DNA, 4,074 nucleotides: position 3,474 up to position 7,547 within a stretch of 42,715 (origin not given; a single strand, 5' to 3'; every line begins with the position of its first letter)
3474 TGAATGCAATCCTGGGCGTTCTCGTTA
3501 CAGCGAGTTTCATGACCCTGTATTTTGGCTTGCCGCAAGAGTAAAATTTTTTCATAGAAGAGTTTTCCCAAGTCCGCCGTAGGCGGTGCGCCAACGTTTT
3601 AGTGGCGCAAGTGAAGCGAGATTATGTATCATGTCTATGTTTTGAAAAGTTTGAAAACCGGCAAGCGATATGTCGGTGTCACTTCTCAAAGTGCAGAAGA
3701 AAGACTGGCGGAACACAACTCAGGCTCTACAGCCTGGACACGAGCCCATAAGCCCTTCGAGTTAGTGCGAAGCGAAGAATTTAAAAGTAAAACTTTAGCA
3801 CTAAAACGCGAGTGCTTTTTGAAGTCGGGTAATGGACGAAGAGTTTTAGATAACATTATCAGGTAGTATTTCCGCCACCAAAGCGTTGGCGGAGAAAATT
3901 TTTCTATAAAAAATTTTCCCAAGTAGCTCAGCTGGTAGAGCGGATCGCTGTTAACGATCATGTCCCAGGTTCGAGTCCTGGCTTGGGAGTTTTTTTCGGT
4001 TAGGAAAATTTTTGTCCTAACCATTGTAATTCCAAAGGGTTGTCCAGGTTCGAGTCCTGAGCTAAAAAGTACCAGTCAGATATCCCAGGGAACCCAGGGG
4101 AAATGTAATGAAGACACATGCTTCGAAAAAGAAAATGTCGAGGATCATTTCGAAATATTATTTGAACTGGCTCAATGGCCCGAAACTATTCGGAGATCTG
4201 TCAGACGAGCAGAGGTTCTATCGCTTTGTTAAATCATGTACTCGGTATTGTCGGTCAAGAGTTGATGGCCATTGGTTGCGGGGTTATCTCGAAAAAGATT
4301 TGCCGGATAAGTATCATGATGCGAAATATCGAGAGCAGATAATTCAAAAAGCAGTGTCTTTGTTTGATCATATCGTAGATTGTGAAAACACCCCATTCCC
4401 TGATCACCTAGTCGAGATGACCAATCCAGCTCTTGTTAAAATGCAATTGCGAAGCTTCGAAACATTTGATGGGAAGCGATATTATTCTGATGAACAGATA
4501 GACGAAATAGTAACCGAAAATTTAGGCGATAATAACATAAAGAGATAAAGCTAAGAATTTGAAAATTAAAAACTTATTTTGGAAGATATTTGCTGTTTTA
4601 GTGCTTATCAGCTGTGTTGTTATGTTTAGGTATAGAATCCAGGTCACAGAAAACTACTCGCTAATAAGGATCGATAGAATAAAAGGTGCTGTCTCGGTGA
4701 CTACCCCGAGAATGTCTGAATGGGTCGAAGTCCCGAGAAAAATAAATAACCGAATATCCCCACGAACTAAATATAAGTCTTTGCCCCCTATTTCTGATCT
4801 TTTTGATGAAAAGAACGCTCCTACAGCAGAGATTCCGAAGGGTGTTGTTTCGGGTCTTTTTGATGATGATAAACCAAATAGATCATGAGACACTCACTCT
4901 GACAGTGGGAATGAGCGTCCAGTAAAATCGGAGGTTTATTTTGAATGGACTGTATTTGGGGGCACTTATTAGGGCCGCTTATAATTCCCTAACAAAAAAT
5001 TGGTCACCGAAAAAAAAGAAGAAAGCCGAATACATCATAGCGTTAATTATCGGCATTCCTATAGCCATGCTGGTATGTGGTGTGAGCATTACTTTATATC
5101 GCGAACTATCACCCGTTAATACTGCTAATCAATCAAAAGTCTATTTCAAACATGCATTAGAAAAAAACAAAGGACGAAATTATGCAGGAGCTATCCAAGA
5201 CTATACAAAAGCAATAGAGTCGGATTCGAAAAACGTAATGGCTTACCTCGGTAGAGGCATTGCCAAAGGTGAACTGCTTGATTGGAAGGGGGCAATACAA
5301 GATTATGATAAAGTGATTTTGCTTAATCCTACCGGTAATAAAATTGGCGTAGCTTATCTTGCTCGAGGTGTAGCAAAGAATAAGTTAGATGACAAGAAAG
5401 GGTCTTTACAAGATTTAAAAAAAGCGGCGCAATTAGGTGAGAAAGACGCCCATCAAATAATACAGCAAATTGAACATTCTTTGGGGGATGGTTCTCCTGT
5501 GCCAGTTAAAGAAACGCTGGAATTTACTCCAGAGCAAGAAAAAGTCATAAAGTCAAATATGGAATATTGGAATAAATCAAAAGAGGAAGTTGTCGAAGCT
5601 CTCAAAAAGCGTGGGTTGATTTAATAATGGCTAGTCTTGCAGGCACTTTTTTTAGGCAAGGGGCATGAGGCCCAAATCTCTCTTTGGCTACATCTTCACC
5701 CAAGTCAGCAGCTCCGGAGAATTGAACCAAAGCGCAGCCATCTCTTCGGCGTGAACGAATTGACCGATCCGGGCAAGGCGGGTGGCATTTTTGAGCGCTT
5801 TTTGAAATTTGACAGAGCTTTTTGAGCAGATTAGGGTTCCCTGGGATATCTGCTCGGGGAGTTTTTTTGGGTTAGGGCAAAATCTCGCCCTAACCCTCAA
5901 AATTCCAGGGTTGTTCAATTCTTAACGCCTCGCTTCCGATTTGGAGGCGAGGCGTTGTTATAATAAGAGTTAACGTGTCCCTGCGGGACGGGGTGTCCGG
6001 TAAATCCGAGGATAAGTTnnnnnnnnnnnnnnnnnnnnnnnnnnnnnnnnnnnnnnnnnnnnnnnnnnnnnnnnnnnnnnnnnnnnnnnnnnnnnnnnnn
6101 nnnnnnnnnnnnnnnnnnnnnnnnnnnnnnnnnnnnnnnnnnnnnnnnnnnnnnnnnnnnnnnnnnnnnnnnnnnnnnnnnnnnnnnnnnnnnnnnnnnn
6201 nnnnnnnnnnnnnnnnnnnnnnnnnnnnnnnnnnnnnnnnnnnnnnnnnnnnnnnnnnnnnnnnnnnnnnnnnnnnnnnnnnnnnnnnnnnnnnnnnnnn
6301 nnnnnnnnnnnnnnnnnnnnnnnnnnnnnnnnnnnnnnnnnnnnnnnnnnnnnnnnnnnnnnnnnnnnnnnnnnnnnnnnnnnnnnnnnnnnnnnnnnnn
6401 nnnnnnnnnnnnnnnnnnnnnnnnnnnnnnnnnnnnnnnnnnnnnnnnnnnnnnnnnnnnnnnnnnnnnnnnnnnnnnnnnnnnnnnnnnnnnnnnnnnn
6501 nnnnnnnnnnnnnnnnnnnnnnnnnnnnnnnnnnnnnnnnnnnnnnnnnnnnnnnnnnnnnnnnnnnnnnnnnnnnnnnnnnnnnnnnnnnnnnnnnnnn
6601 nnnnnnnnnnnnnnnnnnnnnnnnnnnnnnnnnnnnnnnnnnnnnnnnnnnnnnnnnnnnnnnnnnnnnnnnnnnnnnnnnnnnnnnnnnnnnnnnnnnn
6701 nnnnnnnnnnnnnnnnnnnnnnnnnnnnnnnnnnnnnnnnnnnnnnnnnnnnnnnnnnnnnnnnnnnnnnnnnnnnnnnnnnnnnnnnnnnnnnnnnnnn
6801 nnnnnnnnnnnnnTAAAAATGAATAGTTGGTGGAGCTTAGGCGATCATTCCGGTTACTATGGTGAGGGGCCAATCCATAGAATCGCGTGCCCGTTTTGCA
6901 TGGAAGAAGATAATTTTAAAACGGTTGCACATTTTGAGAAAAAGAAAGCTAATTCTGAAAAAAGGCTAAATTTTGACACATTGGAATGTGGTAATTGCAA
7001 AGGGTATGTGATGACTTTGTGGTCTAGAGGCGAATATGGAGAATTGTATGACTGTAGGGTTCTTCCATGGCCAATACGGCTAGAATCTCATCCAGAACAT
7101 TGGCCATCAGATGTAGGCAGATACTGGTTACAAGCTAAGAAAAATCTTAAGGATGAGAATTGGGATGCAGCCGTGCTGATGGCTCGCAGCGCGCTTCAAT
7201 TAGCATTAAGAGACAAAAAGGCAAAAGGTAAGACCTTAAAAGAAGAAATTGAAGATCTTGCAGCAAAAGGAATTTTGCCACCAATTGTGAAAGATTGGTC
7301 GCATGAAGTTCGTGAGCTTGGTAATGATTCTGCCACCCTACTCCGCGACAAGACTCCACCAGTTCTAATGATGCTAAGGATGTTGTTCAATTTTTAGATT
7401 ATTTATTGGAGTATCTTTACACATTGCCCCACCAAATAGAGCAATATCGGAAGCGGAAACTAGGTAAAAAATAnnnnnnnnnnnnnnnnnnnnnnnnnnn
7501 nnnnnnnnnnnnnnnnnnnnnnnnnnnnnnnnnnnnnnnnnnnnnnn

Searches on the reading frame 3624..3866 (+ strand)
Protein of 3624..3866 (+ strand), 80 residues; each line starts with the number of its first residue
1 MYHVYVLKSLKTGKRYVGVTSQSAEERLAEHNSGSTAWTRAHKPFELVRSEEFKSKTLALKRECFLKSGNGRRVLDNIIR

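Call 49: search_protein_families(library=pfam, proteins=[window:3624-3866:+], max_evalue=0.001)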
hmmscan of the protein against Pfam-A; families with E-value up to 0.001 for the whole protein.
window:3624-3866:+ (80 aa): 1 family
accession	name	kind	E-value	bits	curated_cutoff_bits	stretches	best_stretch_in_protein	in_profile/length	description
PF01541.30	GIY-YIG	-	6.9e-13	49.1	22.6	1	1-69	1-71/78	GIY-YIG catalytic domain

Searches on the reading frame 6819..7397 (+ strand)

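Call 49: search_protein_families(library=pfam, proteins=[window:6819-7397:+], max_evalue=0.001)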
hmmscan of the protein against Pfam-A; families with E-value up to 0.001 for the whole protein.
window:6819-7397:+ (192 aa): 1 family
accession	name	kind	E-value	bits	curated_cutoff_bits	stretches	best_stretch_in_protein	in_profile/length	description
PF13643.11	DUF4145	-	5.1e-15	55.7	23.1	1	107-172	4-69/88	Domain of unknown function (DUF4145)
